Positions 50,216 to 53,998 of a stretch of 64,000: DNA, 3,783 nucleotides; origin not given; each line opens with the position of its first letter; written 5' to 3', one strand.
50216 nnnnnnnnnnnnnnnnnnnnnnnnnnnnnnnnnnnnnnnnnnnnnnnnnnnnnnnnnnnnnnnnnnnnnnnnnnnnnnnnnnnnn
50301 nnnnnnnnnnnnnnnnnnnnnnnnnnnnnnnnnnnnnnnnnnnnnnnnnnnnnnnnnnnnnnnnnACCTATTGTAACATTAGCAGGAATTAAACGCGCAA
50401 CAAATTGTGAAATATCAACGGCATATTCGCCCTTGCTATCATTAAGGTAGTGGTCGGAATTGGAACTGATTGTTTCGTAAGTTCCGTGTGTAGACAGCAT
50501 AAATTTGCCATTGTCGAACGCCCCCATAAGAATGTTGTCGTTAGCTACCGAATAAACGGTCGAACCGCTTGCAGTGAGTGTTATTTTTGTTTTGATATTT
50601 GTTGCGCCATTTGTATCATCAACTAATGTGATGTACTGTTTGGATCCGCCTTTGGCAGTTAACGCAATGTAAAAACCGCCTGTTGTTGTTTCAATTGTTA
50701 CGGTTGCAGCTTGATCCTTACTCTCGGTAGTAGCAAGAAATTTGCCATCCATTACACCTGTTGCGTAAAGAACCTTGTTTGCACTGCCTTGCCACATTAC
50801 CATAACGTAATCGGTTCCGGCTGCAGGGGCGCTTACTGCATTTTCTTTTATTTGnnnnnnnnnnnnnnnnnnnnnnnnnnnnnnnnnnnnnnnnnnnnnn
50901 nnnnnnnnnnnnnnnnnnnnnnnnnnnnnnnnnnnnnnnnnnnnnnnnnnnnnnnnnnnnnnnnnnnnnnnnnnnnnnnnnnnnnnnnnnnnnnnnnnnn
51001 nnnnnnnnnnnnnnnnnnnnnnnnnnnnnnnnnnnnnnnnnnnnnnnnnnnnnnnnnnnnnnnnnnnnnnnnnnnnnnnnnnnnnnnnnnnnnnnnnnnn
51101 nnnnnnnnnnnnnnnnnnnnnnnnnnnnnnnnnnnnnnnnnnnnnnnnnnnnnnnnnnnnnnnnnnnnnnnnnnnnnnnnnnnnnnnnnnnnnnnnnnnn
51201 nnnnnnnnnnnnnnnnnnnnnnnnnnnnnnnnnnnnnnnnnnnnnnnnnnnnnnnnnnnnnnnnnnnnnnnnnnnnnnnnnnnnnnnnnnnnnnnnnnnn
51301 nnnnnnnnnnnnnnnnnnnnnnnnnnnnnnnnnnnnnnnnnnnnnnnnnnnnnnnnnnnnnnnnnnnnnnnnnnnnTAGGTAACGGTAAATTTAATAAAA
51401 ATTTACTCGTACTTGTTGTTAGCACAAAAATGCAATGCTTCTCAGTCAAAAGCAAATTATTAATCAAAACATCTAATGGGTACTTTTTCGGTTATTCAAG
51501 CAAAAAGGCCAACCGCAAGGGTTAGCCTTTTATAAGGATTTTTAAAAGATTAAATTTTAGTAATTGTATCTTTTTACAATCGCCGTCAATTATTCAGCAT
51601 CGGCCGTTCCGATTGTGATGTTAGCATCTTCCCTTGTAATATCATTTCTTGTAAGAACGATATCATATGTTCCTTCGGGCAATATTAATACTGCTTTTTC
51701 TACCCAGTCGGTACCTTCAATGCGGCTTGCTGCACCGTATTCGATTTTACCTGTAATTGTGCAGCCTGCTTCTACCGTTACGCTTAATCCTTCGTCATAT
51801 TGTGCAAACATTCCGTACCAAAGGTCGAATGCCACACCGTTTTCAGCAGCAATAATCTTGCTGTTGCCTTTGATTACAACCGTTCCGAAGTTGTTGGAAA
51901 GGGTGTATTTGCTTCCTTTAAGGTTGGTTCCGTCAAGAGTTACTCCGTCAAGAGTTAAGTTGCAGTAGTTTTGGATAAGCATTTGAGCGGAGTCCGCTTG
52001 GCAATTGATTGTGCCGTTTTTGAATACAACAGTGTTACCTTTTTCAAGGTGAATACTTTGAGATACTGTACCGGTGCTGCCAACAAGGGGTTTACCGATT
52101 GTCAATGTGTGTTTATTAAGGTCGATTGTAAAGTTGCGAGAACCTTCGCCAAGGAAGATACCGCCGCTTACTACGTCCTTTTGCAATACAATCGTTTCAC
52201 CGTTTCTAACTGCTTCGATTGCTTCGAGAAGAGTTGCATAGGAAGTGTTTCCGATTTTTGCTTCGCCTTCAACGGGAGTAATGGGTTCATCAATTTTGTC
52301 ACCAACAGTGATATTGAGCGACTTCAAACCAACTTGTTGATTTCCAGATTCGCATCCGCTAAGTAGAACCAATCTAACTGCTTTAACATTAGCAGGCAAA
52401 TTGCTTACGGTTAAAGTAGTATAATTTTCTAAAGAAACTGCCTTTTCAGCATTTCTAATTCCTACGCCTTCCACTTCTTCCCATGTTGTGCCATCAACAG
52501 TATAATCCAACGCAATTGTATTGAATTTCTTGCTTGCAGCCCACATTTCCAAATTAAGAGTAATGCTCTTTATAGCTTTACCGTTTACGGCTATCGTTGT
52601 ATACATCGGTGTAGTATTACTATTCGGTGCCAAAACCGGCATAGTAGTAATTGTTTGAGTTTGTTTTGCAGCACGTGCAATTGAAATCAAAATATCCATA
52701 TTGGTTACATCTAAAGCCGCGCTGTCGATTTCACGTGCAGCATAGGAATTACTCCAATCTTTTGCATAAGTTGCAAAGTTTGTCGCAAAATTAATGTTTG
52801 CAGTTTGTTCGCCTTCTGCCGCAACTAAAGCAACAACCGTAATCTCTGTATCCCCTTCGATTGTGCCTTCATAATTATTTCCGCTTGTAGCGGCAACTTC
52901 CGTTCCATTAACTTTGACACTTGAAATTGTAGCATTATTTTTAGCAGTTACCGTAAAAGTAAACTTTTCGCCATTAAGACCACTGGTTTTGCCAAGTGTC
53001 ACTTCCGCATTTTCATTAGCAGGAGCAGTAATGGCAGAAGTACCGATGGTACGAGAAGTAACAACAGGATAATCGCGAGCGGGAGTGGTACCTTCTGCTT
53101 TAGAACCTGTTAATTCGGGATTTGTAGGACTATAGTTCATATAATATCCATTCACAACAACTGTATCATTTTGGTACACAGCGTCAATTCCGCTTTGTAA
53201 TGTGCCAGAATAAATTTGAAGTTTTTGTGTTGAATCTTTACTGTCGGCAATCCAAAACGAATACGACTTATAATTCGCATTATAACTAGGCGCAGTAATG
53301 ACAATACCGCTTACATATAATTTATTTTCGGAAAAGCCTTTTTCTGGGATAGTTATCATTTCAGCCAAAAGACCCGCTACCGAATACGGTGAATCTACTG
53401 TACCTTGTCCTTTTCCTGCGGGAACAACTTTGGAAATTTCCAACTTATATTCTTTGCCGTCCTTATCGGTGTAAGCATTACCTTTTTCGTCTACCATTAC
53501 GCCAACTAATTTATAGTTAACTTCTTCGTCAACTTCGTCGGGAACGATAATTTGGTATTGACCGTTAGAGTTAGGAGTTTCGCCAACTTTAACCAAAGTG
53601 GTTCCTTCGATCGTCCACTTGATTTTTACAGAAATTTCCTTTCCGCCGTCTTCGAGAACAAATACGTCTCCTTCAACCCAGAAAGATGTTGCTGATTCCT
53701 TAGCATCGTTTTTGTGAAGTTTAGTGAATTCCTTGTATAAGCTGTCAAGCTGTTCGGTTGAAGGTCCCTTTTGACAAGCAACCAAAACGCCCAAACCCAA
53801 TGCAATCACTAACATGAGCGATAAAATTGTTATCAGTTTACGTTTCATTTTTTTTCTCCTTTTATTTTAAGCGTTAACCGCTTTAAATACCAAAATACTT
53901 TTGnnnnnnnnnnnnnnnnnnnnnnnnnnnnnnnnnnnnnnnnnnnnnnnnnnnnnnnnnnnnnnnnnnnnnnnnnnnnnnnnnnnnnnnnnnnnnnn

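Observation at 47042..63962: Candidate extracellular nucleic-acid harvesting island: SNase lipoprotein inside a CUT1 ABC importer operon, with a 5'-nucleotidase lipoprotein and an nrnA-nrnA-surE operon alongside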

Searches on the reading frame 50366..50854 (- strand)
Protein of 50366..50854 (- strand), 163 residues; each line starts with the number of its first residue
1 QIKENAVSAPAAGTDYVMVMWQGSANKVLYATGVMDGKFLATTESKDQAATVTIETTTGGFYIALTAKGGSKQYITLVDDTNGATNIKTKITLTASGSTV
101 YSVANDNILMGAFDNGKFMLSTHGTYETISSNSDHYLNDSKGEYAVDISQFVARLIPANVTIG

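Call 81: search_protein_representatives(protein=window:50366-50854:-)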
Query: 163 residues. Proteins with E-value up to 0.001 (for the whole library): 621; up to 1e-10: 217; up to 1e-30: 18. The best 150 are listed.
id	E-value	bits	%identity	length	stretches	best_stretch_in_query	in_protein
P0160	5.2e-65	234.0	41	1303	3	2-158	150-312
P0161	9.7e-58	210.4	34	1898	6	6-131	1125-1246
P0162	5.0e-52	191.9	36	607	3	7-158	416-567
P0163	9.3e-51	187.8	32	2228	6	6-155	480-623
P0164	1.1e-44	168.1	30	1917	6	6-141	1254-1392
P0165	9.3e-44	165.1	31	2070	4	12-154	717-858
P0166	1.3e-40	154.9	30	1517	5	2-155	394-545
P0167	3.4e-38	147.1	35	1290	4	7-156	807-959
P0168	2.4e-37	144.3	33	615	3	7-153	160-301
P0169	2.9e-36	140.8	41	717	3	5-158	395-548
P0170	1.3e-35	138.7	37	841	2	2-161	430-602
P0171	8.8e-35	136.0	32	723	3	7-154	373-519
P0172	2.9e-34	134.3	29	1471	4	6-131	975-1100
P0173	2.2e-33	131.4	32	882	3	7-142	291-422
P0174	3.2e-33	130.9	39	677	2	4-156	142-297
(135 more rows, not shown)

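Call 83: search_protein_families(library=pfam, alignment_id=A4, max_evalue=0.0001)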
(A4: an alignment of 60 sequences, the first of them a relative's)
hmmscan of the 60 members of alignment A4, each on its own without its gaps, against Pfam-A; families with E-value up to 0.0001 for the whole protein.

A. member 1, P0160 (1303 aa): 1 family
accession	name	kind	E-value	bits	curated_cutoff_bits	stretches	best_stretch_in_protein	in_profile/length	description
PF01336.31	tRNA_anti-codon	-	1.9e-08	34.6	27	0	355-422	3-68/75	OB-fold nucleic acid binding domain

B. families by the number of members that match (of 60 scanned): 14 families
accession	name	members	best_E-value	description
PF20578.4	aBig_2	10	1.7e-20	Atrophied bacterial Ig domain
PF01336.31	tRNA_anti-codon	6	1.7e-11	OB-fold nucleic acid binding domain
PF04231.19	Endonuclease_1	2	3.8e-19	Endonuclease I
PF18942.5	DUF5689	2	2.9e-08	Family of unknown function (DUF5689)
PF07679.22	I-set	1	5.2e-13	Immunoglobulin I-set domain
PF13927.12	Ig_3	1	4.5e-11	Immunoglobulin domain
PF21605.3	CRLF2-like_D2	1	5.9e-11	Cytokine receptor-like factor 2-like, D2 domain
PF15418.12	DUF4625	1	2.4e-07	Domain of unknown function (DUF4625)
PF09479.16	Flg_new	1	2.2e-06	Listeria-Bacteroides repeat domain (List_Bact_rpt)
PF22708.2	S1CSD-TOTE-1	1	2.3e-06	S1/CSD-like domain 1 of the TOTE conflict systems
PF12245.14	Big_3_2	1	6.9e-06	Bacterial Ig-like domain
PF16850.11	Inhibitor_I66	1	1.8e-05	Peptidase inhibitor I66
PF20449.3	DUF6706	1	8.3e-05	Family of unknown function (DUF6706)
PF15514.12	ThaI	1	8.3e-05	Restriction endonuclease ThaI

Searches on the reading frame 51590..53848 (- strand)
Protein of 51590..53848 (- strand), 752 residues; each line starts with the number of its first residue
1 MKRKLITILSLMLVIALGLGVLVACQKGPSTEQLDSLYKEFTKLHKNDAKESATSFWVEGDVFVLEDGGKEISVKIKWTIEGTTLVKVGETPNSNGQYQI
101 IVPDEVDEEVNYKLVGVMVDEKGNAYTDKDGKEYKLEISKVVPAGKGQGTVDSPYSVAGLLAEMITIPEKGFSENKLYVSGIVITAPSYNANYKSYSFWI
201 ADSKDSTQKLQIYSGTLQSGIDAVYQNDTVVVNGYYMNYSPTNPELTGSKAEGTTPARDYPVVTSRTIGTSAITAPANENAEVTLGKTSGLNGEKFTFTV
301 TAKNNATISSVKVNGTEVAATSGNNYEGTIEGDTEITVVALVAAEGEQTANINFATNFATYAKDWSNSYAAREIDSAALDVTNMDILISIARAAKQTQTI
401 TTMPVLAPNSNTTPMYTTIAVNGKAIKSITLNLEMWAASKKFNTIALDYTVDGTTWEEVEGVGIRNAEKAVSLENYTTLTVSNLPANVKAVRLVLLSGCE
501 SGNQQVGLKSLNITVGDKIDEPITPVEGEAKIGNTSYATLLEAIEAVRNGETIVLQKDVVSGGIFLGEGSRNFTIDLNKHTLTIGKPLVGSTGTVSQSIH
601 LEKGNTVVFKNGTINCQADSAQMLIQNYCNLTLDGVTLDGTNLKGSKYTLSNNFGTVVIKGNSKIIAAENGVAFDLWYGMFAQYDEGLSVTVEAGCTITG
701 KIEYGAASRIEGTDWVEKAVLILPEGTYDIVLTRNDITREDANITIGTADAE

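Call 4: search_protein_families(library=pfam, proteins=[window:51590-53848:-], max_evalue=0.01)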
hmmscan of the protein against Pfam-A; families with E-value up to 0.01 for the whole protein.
window:51590-53848:- (752 aa): 0 families
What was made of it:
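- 51590..53848 (-): 752-aa modular surface lipoprotein, positional counterpart of the lipoprotein that follows SNase in relatives. No Pfam family (call 4).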

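Call 22: search_solved_structures(query=window:51590-53848:-, max_evalue=1)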
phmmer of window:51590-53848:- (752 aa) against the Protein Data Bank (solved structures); distinct sequences matched with E-value up to 1: 1.
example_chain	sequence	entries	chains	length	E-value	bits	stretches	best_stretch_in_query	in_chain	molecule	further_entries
9cq7_H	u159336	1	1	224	0.55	12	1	185-272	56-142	anti TCR variable delta 2 Fab heavy chain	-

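Call 29: search_protein_families(library=ncbifam, proteins=[window:51590-53848:-], max_evalue=0.01)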
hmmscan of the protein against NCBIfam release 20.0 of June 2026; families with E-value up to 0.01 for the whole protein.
window:51590-53848:- (752 aa): 0 families

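Call 64: find_homologous_proteins(query=window:51590-53848:-, max_evalue=0.00001)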
Query window:51590-53848:- (752 aa): 18 proteins with E <= 0.00001 among 8000 candidates.
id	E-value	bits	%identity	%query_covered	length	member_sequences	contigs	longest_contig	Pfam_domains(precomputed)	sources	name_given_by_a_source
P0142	0.0e+0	1570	96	100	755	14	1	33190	-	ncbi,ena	-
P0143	1.5e-221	756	86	35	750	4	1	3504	-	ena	-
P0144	7.8e-209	714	65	68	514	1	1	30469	-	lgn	-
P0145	7.7e-185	635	47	97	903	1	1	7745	-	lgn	-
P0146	1.6e-173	597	49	90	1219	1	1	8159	-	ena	-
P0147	3.4e-134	467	41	71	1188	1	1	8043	-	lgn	-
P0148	1.4e-109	386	44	68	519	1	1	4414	-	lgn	-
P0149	7.0e-77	278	49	45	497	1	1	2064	-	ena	-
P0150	1.5e-56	211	37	49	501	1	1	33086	-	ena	-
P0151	6.7e-52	195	38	13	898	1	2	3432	-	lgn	-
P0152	1.2e-50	191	64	19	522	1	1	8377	-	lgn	-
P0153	2.3e-47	180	63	19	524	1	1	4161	-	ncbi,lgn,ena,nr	ncbi:MAG: hypothetical protein K2M64_04240 [Clostridia bacterium]|nr:hypothetical protein [Clostridi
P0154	1.3e-17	82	36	28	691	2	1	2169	PF01336.32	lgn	-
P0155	2.1e-15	75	38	25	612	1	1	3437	PF01336.32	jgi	jgi:hypothetical protein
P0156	2.6e-13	68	33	26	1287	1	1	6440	PF20578.5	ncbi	-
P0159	2.0e-6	45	36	22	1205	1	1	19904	PF01336.32,PF20578.5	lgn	-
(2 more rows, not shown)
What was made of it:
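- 51590..53848 (-): Homologues are few (18), and some carry the OB fold PF01336 or aBig_2 (call 64).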

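Call 77: predict_structure(alignment_id=A3)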
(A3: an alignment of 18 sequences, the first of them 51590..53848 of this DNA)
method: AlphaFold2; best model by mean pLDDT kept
length: 752 residues; sequences in the alignment: 18
mean_pLDDT: 79.9   pTM: 0.38
mean pLDDT of the five models: 79.9, 78.8, 77.8, 76.7, 68.3
residues with pLDDT >= 90: 331; 70-90: 268; 50-70: 57; < 50: 96
segments of 3 or more residues with pLDDT < 50: 1-3, 18-26, 254-256, 520-526, 682-752
pLDDT, mean of each block of 10 residues (from residue 1): 56 54 54 91 83 82 83 92 90 87 78 94 90 92 75 88 84 90 93 91 87 92 94 89 79 58 94 91 94 95 82 91 91 92 69 91 93 93 92 93 93 94 91 93 96 89 89 91 87 91 87 78 58 89 91 93 82 92 83 68 86 84 85 88 76 77 74 64 42 32 25 29 31 32 32 26
secondary structure, 60 per line:
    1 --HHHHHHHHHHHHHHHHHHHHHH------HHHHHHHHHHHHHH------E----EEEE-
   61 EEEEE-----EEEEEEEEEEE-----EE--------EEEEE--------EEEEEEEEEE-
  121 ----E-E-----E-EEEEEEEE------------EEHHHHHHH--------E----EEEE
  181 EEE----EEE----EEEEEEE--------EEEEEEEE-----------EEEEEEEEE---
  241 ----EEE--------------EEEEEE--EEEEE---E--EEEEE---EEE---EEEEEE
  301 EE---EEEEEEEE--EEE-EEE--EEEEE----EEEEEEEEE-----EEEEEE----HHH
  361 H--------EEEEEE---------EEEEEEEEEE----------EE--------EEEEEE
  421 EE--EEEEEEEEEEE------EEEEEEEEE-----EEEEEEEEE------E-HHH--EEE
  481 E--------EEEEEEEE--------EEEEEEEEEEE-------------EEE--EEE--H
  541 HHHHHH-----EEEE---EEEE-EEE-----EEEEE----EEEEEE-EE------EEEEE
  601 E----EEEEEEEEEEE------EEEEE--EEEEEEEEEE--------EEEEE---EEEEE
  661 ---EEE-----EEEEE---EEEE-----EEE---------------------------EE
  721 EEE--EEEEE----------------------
elements in order (helices of 4 or more, strands of 3 or more residues): H3-24 H31-44 E56-59 E61-65 E71-81 E97-101 E110-119 E135-142 H157-163 E177-183 E188-190 E195-201 E210-217 E229-237 E245-247 E262-267 E270-274 E281-285 E289-291 E295-302 E306-313 E316-318 E320-322 E325-329 E334-342 E348-353 H358-361 E370-375 E385-394 E415-422 E425-435 E442-450 E456-464 E478-481 E490-497 E506-516 E530-532 E535-537 H540-546 E552-555 E559-562 E564-566 E572-576 E581-586 E596-601 E606-616 E623-627 E630-639 E648-652 E656-660 E664-666 E672-676 E680-683 E689-691 E719-723 E726-730

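Call 80: fold_search(model_id=the predicted structure, library=pdb)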
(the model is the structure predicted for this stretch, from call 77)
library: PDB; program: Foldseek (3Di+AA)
matches with E <= 10: 1567; with E <= 0.001: 65
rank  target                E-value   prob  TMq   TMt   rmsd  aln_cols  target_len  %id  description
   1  6k0p_A                1.5e-07  1.00  0.12  0.14  17.6       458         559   11  Catalytic domain of GH87 alpha-1,3-glucanase D1045A in complex with nigerose (released 2019-12-25)
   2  6k0s_A                2.1e-07  1.00  0.12  0.15  17.4       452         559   10  Catalytic domain of GH87 alpha-1,3-glucanase D1069A in complex with nigerose (released 2019-12-25)
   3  6k0v_A                2.9e-07  1.00  0.13  0.17  16.9       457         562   10  Catalytic domain of GH87 alpha-1,3-glucanase D1069A in complex with tetrasaccharides (released 2019-12-25)
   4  6k0m                  6.0e-07  0.99  0.11  0.13  18.2       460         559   10  Catalytic domain of GH87 alpha-1,3-glucanase from Paenibacillus glycanilyticus FH11 (released 2019-12-25)
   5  2bzd_C                1.0e-06  0.99  0.13  0.15  28.4       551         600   12  Galactose recognition by the carbohydrate-binding module of a bacterial sialidase. (released 2005-08-19)
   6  1w8o_A                2.0e-06  0.94  0.11  0.13  25.6       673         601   10  Contribution of the Active Site Aspartic Acid to Catalysis in the Bacterial Neuraminidase from Micromonospora viridifa (released 2004-09-29)
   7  6k0q_A                2.4e-06  0.97  0.11  0.13  18.4       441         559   11  Catalytic domain of GH87 alpha-1,3-glucanase D1068A in complex with nigerose (released 2019-12-25)
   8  2bzd_A                3.5e-06  0.90  0.10  0.12  25.2       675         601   10  Galactose recognition by the carbohydrate-binding module of a bacterial sialidase. (released 2005-08-19)
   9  1wcq_A                3.7e-06  0.96  0.12  0.14  29.0       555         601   11  Mutagenesis of the Nucleophilic Tyrosine in a Bacterial Sialidase to Phenylalanine. (released 2005-10-12)
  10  1eut                  3.9e-06  0.96  0.13  0.15  28.5       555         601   10  SIALIDASE, LARGE 68KD FORM, COMPLEXED WITH GALACTOSE (released 1997-01-11)
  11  8q2h                  6.1e-06  0.92  0.12  0.08  26.1       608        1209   10  beta-galactosidase from Bacillus circulans (released 2024-10-16)
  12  1wcq_C                1.3e-05  0.80  0.10  0.12  26.3       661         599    8  Mutagenesis of the Nucleophilic Tyrosine in a Bacterial Sialidase to Phenylalanine. (released 2005-10-12)
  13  8ato_A                2.2e-05  1.00  0.14  0.04   7.7       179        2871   12  Structure of the giant inhibitor of apoptosis, BIRC6 bound to the regulator SMAC (released 2023-03-08)
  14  5zru_A                4.3e-05  0.85  0.12  0.14  17.9       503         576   10  Crystal structure of Agl-KA catalytic domain (released 2019-10-23)
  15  8atu_A                5.1e-05  1.00  0.13  0.04   8.9       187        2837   12  Cryo-EM structure of human BIRC6 (released 2023-02-15)
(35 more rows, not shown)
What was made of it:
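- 51590..53848 (-): AF2 pLDDT is 80 (call 77); Foldseek hits are beta-sandwich CBM-like and beta-helix domains (call 80).
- The Lipo752 model resembles CBM32-like beta-sandwich and beta-helix domains (call 80).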
